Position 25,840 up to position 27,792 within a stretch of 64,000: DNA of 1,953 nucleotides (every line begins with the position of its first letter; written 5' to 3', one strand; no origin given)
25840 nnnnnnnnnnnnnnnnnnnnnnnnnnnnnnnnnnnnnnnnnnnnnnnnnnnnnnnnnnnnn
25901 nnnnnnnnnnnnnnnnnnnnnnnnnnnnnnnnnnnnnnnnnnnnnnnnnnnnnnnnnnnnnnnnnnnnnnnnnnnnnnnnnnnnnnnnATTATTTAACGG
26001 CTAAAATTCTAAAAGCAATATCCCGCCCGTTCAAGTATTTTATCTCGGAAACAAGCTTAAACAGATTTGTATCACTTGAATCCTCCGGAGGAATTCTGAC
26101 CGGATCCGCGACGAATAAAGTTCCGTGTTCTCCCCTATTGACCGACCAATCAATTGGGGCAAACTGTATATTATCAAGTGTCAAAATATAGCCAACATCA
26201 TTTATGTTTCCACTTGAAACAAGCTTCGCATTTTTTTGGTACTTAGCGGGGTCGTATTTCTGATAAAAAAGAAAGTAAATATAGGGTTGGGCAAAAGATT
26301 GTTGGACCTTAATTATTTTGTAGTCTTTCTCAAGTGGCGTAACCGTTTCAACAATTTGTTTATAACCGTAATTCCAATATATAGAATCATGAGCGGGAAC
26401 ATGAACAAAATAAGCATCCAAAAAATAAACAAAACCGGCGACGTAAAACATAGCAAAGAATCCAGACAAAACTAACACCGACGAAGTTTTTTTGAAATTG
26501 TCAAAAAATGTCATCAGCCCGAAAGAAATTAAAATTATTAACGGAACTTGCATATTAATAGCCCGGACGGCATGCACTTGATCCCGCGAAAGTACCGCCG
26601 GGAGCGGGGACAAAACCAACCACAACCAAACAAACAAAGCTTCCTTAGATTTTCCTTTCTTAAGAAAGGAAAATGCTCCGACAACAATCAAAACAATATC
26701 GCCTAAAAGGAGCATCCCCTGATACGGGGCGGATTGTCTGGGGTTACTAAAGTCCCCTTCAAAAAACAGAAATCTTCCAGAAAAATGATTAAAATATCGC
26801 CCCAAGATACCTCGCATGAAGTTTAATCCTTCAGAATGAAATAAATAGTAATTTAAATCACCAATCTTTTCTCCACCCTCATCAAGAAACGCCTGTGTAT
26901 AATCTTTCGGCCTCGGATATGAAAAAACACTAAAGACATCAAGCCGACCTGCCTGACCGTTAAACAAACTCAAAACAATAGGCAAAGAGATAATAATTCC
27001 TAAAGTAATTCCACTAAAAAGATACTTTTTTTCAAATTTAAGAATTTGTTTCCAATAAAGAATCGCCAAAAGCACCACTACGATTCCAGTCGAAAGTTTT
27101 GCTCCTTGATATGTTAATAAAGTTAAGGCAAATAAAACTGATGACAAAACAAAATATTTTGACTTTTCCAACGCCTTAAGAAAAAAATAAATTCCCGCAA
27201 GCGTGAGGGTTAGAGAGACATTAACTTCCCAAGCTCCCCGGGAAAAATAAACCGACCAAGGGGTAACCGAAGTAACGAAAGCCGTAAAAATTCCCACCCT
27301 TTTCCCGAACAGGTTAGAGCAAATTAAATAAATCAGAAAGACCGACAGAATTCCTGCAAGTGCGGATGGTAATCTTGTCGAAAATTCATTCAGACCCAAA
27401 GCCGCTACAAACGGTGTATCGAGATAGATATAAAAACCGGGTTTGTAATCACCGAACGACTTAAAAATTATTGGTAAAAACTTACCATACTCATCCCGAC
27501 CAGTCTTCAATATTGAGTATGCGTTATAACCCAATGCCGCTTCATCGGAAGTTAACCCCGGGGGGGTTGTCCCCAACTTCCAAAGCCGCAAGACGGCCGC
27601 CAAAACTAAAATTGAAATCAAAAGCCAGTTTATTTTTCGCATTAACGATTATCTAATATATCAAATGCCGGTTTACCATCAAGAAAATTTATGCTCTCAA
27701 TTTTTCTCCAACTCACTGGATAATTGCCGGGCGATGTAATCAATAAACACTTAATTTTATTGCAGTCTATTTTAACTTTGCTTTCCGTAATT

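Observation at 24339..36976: Eight consecutive, translationally coupled GT-C genes with a shared C-terminal soluble domain (tandem family expansion)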

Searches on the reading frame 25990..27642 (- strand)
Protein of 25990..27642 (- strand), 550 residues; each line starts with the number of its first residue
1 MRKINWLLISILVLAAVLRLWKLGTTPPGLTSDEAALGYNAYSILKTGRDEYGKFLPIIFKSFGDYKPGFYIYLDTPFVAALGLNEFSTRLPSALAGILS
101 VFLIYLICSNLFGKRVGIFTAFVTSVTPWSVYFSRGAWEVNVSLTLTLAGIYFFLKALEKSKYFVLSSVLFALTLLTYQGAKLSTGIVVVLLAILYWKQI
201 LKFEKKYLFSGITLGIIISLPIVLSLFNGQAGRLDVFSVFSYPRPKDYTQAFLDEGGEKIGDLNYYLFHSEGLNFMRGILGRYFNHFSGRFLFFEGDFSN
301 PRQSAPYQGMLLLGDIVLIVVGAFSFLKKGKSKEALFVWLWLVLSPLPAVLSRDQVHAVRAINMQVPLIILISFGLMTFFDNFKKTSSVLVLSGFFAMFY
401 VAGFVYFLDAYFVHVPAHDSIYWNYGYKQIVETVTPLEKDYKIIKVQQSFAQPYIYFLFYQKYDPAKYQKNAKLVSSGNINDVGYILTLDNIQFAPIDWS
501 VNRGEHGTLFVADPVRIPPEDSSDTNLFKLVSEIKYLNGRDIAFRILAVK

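Call 5: search_protein_families(library=pfam, proteins=[window:25990-27642:-], max_evalue=0.01)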
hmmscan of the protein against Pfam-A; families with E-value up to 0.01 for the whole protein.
window:25990-27642:- (550 aa): 1 family
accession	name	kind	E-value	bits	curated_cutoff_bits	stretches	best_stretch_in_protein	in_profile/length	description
PF13231.12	PMT_2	-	2.2e-15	57.6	26.1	1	78-222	13-157/160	Dolichyl-phosphate-mannose-protein mannosyltransferase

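Call 6: search_protein_families(library=ncbifam, proteins=[window:25990-27642:-], max_evalue=0.01)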
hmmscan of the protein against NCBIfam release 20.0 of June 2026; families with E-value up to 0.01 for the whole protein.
window:25990-27642:- (550 aa): 1 family
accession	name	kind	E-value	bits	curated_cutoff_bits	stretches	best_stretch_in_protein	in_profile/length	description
TIGR03663.1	TIGR03663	subfamily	9.7e-14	51.2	126.25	1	8-201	4-187/435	flippase activity-associated protein Agl23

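Call 14: find_homologous_proteins(query=window:25990-27642:-, max_evalue=0.00001)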
Query window:25990-27642:- (550 aa): 2234 proteins with E <= 0.00001 among 8000 candidates; the best 120 are listed.
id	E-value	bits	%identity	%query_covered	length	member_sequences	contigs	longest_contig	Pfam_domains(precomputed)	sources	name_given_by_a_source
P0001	0.0e+0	1224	100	100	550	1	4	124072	PF13231.13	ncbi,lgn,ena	-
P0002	0.0e+0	1222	100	100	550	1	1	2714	PF13231.13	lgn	-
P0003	1.9e-292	989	78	100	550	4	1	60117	PF13231.13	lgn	-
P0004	1.3e-289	980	78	100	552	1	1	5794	PF13231.13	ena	-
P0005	1.4e-275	934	75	100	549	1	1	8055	PF13231.13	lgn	-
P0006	1.8e-252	857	68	100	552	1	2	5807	PF13231.13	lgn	-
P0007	8.5e-252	855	69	100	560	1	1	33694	PF13231.13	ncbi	-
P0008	1.5e-249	848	68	100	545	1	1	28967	PF02366.25,PF13231.13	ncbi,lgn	ncbi:MAG: ArnT family glycosyltransferase [Patescibacteria group bacterium]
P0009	5.2e-247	839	68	100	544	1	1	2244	PF02366.25,PF13231.13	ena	-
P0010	7.5e-247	839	67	100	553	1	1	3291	PF13231.13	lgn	-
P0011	2.2e-246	837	66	100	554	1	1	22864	PF13231.13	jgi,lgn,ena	-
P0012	1.6e-245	834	67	100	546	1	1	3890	PF02366.25,PF13231.13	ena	-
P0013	2.2e-245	834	66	100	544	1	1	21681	PF02366.25,PF13231.13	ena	-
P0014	4.7e-245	833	69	99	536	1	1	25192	PF02366.25,PF13231.13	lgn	-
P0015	8.4e-245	832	67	96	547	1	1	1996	PF02366.25,PF13231.13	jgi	jgi:4-amino-4-deoxy-L-arabinose transferase-like glycosyltransferase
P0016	2.3e-244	831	68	96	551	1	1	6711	PF02366.25,PF13231.13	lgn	-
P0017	5.0e-244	829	67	99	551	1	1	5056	PF02366.25,PF13231.13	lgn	-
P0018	8.1e-244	829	66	99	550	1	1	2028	PF02366.25,PF13231.13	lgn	-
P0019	8.9e-244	829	66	100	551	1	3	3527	PF02366.25,PF13231.13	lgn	-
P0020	1.9e-243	828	67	100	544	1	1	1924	PF02366.25,PF13231.13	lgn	-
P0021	5.4e-243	826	66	100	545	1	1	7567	PF02366.25,PF13231.13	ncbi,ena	ncbi:MAG: glycosyltransferase family 39 protein [Patescibacteria group bacterium]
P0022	6.0e-243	826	67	100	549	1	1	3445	PF02366.25,PF13231.13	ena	-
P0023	2.1e-242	824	67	100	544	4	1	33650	PF13231.13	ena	-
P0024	2.4e-242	824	66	99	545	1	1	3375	PF02366.25,PF13231.13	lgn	-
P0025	3.0e-242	824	66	98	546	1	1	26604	PF13231.13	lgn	-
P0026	3.1e-242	824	67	99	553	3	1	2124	PF13231.13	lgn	-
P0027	3.6e-242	823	67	99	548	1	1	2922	PF13231.13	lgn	-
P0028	9.9e-242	822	65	97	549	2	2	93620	PF02366.25,PF13231.13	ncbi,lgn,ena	-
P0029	1.1e-241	822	66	100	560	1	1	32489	PF13231.13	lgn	-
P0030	2.0e-241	821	66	97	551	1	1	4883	PF02366.25,PF13231.13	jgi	jgi:4-amino-4-deoxy-L-arabinose transferase-like glycosyltransferase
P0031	2.1e-241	821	66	99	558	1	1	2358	PF13231.13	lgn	-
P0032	5.6e-241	819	66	100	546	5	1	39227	PF02366.25,PF13231.13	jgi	-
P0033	1.1e-240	818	66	100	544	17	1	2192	PF13231.13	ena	-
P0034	1.2e-240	818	65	98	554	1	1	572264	PF02366.25,PF13231.13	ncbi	-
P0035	5.8e-240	816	64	100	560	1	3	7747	PF02366.25,PF13231.13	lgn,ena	-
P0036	7.5e-240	816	66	96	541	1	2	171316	PF13231.13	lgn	-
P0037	7.9e-240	816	66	98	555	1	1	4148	PF02366.25,PF13231.13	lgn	-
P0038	1.3e-239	815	66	100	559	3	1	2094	PF02366.25,PF13231.13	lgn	-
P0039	1.7e-239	815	66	100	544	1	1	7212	PF13231.13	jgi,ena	-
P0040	1.9e-239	814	64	96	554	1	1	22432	PF02366.25,PF13231.13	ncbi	-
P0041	3.9e-239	813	65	100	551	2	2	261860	PF02366.25,PF13231.13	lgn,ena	-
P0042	3.0e-238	810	66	100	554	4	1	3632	PF13231.13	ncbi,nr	ncbi:MAG: glycosyltransferase family 39 protein [Candidatus Woesebacteria bacterium]|nr:glycosyltran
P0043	1.5e-237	808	65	99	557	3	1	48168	PF13231.13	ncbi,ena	-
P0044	1.7e-237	808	64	100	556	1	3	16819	PF13231.13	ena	-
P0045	2.3e-237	807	66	100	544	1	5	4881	PF13231.13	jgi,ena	-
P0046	2.8e-237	807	66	99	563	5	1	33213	PF13231.13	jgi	-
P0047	5.8e-237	806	66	100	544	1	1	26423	PF13231.13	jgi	-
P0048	6.4e-237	806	66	99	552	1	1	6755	PF02366.25,PF13231.13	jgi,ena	-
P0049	7.1e-237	806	64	100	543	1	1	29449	PF13231.13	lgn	-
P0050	7.4e-237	806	64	100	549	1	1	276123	PF02366.25,PF13231.13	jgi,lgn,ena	-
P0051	9.1e-237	805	65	100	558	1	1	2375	PF13231.13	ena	-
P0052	2.5e-236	804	64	100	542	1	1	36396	PF02366.25,PF13231.13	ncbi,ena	-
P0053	3.2e-236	804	66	97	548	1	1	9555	PF13231.13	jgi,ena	-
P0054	8.8e-236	802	64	100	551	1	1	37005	PF02366.25,PF13231.13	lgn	-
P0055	1.6e-235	801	65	99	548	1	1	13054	PF02366.25,PF13231.13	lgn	-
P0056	1.7e-235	801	64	100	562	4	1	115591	PF13231.13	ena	-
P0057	2.9e-235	801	64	97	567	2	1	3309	PF02366.25,PF13231.13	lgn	-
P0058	5.7e-235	800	65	100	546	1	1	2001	PF02366.25,PF13231.13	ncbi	-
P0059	7.0e-235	799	64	100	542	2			PF02366.25,PF13231.13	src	-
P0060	7.7e-235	799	67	97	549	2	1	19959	PF02366.25,PF13231.13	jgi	jgi:4-amino-4-deoxy-L-arabinose transferase-like glycosyltransferase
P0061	1.2e-234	798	65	100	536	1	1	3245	PF13231.13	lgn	-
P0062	3.3e-234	797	64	99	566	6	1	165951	PF13231.13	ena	-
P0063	3.8e-234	797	63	99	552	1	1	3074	PF02366.25,PF13231.13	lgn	-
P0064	1.3e-233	795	63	100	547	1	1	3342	PF02366.25,PF13231.13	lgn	-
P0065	1.8e-233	795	63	99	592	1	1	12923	PF02366.25,PF13231.13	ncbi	-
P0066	1.9e-233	794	64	100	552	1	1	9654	PF02366.25,PF13231.13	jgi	jgi:4-amino-4-deoxy-L-arabinose transferase-like glycosyltransferase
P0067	2.0e-233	794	64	100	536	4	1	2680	PF13231.13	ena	-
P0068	2.0e-233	794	66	99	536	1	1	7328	PF02366.25,PF13231.13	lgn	-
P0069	5.4e-233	793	64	99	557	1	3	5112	PF13231.13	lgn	-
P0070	1.6e-232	792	62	100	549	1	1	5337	PF02366.25,PF13231.13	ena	-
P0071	1.7e-232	791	63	99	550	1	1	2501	PF02366.25,PF13231.13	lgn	-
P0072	2.0e-232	791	64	99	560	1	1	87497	PF13231.13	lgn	-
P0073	6.4e-232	789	64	100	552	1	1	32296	PF02366.25,PF13231.13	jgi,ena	-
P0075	9.3e-232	789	64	99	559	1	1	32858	PF02366.25,PF13231.13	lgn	-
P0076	1.5e-231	788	62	99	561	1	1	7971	PF02366.25,PF13231.13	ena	-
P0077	2.3e-231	788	64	100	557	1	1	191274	PF02366.25,PF13231.13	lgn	-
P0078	3.2e-231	787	64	97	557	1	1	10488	PF02366.25,PF13231.13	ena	-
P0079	4.7e-231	787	65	97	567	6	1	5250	PF02366.25,PF13231.13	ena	-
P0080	6.2e-231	786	65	99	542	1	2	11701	PF02366.25,PF13231.13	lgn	-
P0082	8.3e-231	786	64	100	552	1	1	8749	PF02366.25,PF13231.13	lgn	-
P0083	4.9e-230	783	63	100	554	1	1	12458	PF13231.13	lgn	-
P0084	8.7e-230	782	64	99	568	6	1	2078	PF13231.13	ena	-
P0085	1.4e-229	782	64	97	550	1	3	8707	PF13231.13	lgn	-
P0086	1.9e-229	781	64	97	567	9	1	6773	PF02366.25,PF13231.13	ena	-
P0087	2.3e-229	781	63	97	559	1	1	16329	PF02366.25,PF13231.13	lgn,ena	-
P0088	3.0e-229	781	64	100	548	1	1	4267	PF13231.13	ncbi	-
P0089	9.1e-229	779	64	99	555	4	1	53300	PF13231.13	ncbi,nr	ncbi:glycosyltransferase family 39 protein [Patescibacteria group bacterium]|nr:glycosyltransferase 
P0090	1.1e-228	779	62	99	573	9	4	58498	PF02366.25,PF13231.13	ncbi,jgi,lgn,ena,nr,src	ncbi:hypothetical protein A3A50_02255 [Candidatus Woesebacteria bacterium RIFCSPLOWO2_01_FULL_38_20]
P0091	1.1e-228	779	62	100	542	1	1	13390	PF02366.25,PF13231.13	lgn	-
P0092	1.4e-228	778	63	99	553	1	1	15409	PF13231.13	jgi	jgi:4-amino-4-deoxy-L-arabinose transferase-like glycosyltransferase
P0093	5.3e-228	777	64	100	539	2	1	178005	PF02366.25,PF13231.13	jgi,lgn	jgi:4-amino-4-deoxy-L-arabinose transferase-like glycosyltransferase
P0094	5.7e-228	776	62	99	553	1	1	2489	PF13231.13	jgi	jgi:4-amino-4-deoxy-L-arabinose transferase-like glycosyltransferase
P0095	7.3e-228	776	62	100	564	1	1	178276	PF13231.13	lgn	-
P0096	1.4e-227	775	63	99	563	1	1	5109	PF13231.13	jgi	-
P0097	3.4e-227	774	62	100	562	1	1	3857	PF13231.13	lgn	-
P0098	3.6e-227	774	64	100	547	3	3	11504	PF13231.13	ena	-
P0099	7.0e-227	773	63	100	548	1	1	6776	PF02366.25,PF13231.13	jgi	jgi:4-amino-4-deoxy-L-arabinose transferase-like glycosyltransferase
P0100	9.1e-227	772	64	97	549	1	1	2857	PF13231.13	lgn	-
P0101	1.0e-226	772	61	99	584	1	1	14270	PF13231.13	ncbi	-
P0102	1.7e-226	772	64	98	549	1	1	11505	PF02366.25,PF13231.13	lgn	-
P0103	1.7e-226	772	63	99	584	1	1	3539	PF13231.13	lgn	-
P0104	2.7e-226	771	63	100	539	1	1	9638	PF13231.13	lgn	-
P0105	1.1e-225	769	61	100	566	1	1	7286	PF02366.25,PF13231.13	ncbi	-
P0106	1.1e-225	769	61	99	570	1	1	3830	PF13231.13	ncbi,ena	ncbi:MAG: glycosyltransferase family 39 protein [Patescibacteria group bacterium]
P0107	2.6e-225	768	64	98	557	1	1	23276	PF02366.25,PF13231.13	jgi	-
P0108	3.0e-225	767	62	99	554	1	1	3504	PF02366.25,PF13231.13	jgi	jgi:4-amino-4-deoxy-L-arabinose transferase-like glycosyltransferase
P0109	3.0e-225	767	63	98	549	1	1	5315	PF02366.25,PF13231.13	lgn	-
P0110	4.7e-225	767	64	97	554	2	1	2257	PF13231.13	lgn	-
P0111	5.5e-225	767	62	98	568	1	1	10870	PF13231.13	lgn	-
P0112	1.1e-224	766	60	100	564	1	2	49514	PF13231.13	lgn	-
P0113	1.1e-224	766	64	100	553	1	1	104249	PF13231.13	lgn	-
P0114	1.1e-224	766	62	99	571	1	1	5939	PF02366.25,PF13231.13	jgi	-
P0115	1.4e-224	765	62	99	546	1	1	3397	PF13231.13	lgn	-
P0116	1.4e-224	765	62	99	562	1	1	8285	PF02366.25,PF13231.13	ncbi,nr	ncbi:glycosyltransferase family 39 protein [Candidatus Woesebacteria bacterium]|nr:glycosyltransfera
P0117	1.5e-224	765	64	97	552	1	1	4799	PF13231.13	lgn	-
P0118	1.6e-224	765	64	98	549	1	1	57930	PF02366.25,PF13231.13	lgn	-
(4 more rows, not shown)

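Call 15: find_encoding_contigs(protein=P0001, flank=10000, max_places=3)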
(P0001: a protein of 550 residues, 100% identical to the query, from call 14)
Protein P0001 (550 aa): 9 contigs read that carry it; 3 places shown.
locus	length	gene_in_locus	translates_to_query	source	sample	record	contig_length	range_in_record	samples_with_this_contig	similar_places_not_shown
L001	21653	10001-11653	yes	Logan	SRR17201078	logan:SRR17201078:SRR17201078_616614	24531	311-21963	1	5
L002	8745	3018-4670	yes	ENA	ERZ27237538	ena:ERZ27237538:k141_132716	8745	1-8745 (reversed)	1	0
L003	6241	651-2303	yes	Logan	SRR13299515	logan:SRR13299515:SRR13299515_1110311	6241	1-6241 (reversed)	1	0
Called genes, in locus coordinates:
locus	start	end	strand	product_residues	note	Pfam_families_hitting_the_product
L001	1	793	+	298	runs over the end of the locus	PF13641:Glyco_tranf_2_3, PF00535:Glycos_transf_2, PF10111:Glyco_tranf_2_2 (faint)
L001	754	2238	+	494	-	PF13231:PMT_2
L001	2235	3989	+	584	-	PF13231:PMT_2 (weak)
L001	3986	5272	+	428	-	-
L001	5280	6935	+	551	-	-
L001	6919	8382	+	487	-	-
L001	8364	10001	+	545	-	PF02366:PMT (weak), PF13231:PMT_2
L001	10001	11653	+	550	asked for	PF13231:PMT_2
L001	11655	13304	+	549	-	PF02366:PMT, PF13231:PMT_2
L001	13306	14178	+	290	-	PF00535:Glycos_transf_2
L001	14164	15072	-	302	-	PF02729:OTCace_N, PF00185:OTCace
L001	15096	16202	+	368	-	PF13579:Glyco_trans_4_4 (faint), PF13439:Glyco_transf_4, PF00534:Glycos_transf_1, PF13692:Glyco_trans_1_4, PF13524:Glyco_trans_1_2 (weak)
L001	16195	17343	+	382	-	-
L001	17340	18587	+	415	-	PF01943:Polysacc_synt, PF13440:Polysacc_synt_3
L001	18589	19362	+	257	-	PF00535:Glycos_transf_2, PF10111:Glyco_tranf_2_2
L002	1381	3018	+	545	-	PF02366:PMT (weak), PF13231:PMT_2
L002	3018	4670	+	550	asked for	PF13231:PMT_2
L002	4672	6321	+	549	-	PF02366:PMT, PF13231:PMT_2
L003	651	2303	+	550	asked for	PF13231:PMT_2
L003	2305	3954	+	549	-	PF02366:PMT, PF13231:PMT_2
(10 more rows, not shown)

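Call 16: find_encoding_contigs(protein=P0034, flank=10000, max_places=2)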
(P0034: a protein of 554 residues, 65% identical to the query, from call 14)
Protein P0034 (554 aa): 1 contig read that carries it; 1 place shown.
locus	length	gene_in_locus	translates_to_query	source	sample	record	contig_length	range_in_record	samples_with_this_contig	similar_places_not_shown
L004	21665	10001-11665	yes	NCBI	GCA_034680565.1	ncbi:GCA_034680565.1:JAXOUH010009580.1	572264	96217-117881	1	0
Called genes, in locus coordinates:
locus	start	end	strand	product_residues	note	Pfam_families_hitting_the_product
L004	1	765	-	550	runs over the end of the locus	PF02366:PMT (weak), PF13231:PMT_2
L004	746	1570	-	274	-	-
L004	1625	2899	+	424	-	PF03155:Alg6_Alg8 (faint)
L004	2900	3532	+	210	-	PF01209:Ubie_methyltran (faint), PF13489:Methyltransf_23, PF07021:MetW (weak), PF13649:Methyltransf_25, PF13847:Methyltransf_31, PF08241:Methyltransf_11, PF08242:Methyltransf_12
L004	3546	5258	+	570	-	PF02366:PMT, PF13231:PMT_2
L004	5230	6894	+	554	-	PF02366:PMT, PF13231:PMT_2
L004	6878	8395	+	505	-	PF09586:YfhO, PF10131:PTPS_related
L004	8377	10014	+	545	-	PF02366:PMT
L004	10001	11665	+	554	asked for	PF02366:PMT, PF13231:PMT_2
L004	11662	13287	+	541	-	PF02366:PMT, PF13231:PMT_2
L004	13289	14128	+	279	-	PF00535:Glycos_transf_2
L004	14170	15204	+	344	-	PF13439:Glyco_transf_4, PF20706:GT4-conflict (faint), PF00534:Glycos_transf_1, PF13692:Glyco_trans_1_4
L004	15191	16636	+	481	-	PF13231:PMT_2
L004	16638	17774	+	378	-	-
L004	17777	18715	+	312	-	PF01370:Epimerase, PF02719:Polysacc_synt_2 (faint), PF01073:3Beta_HSD (weak), PF16363:GDP_Man_Dehyd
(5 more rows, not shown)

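Call 27: find_encoding_contigs(protein=P0090, flank=10000, max_places=1)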
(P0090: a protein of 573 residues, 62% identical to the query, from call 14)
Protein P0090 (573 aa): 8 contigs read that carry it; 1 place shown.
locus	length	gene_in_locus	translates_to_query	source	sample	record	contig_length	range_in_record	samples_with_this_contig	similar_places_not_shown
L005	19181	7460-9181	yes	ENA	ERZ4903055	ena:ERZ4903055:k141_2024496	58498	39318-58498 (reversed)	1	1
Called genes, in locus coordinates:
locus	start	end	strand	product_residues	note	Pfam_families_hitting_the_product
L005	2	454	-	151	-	?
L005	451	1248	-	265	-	-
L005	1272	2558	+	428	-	-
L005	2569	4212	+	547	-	PF02366:PMT, PF13231:PMT_2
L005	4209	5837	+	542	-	PF10131:PTPS_related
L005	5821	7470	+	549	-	PF02366:PMT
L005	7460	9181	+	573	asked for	PF02366:PMT (weak), PF13231:PMT_2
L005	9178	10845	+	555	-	PF13231:PMT_2 (weak)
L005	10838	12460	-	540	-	PF02366:PMT (weak), PF13231:PMT_2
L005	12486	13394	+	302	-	PF00535:Glycos_transf_2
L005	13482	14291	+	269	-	PF00892:EamA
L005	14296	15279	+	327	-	PF00155:Aminotran_1_2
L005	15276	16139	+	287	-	PF00795:CN_hydrolase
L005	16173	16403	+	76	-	-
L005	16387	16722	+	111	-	PF13650:Asp_protease_2, PF13975:gag-asp_proteas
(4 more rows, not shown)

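Call 28: find_encoding_contigs(protein=P0050, flank=10000, max_places=1)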
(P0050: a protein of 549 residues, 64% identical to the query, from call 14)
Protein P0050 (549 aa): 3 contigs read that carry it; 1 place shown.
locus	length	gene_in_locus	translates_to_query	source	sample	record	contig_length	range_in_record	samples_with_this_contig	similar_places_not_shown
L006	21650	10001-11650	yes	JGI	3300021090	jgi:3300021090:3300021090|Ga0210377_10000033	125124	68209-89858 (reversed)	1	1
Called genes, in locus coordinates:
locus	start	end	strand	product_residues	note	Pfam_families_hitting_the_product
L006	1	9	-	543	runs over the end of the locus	PF13231:PMT_2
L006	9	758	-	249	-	-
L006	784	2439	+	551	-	PF13231:PMT_2 (weak)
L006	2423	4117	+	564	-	PF10131:PTPS_related, PF13231:PMT_2 (weak)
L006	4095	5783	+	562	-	-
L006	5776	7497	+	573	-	-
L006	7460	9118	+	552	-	PF02366:PMT, PF13231:PMT_2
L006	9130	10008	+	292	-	PF00561:Abhydrolase_1, PF12146:Hydrolase_4, PF08538:DUF1749 (weak)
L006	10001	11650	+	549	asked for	PF02366:PMT, PF13231:PMT_2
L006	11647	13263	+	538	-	PF02366:PMT, PF13231:PMT_2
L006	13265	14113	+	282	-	PF00535:Glycos_transf_2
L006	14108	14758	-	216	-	PF08843:AbiEii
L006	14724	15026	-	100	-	PF21956:DUF6922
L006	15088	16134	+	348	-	PF13579:Glyco_trans_4_4 (weak), PF13439:Glyco_transf_4, PF00534:Glycos_transf_1, PF13692:Glyco_trans_1_4, PF20706:GT4-conflict (weak), PF13524:Glyco_trans_1_2 (weak)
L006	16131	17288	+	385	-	-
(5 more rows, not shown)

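Call 29: find_encoding_contigs(protein=P0112, flank=10000, max_places=1)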
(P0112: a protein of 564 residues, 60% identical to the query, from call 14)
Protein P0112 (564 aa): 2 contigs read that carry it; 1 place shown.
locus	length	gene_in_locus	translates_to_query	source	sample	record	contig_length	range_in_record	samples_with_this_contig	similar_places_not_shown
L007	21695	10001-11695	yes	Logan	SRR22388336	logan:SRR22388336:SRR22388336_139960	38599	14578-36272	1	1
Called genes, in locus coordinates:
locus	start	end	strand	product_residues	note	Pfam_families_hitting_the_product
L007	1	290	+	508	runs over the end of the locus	PF13231:PMT_2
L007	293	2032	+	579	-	-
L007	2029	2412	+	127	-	-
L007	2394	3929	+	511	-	PF02366:PMT (weak), PF13231:PMT_2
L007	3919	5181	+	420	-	-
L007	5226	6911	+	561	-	PF13231:PMT_2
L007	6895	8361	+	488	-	-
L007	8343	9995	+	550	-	PF02366:PMT (weak), PF13231:PMT_2 (weak)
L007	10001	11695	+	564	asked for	PF13231:PMT_2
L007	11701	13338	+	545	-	PF02366:PMT, PF13231:PMT_2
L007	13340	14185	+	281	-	PF00535:Glycos_transf_2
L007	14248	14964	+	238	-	PF00106:adh_short, PF08659:KR, PF13561:adh_short_C2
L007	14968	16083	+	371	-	PF13439:Glyco_transf_4, PF13579:Glyco_trans_4_4, PF00534:Glycos_transf_1, PF13692:Glyco_trans_1_4, PF13524:Glyco_trans_1_2 (faint), PF20706:GT4-conflict (weak)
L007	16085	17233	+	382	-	-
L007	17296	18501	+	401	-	PF01943:Polysacc_synt, PF13440:Polysacc_synt_3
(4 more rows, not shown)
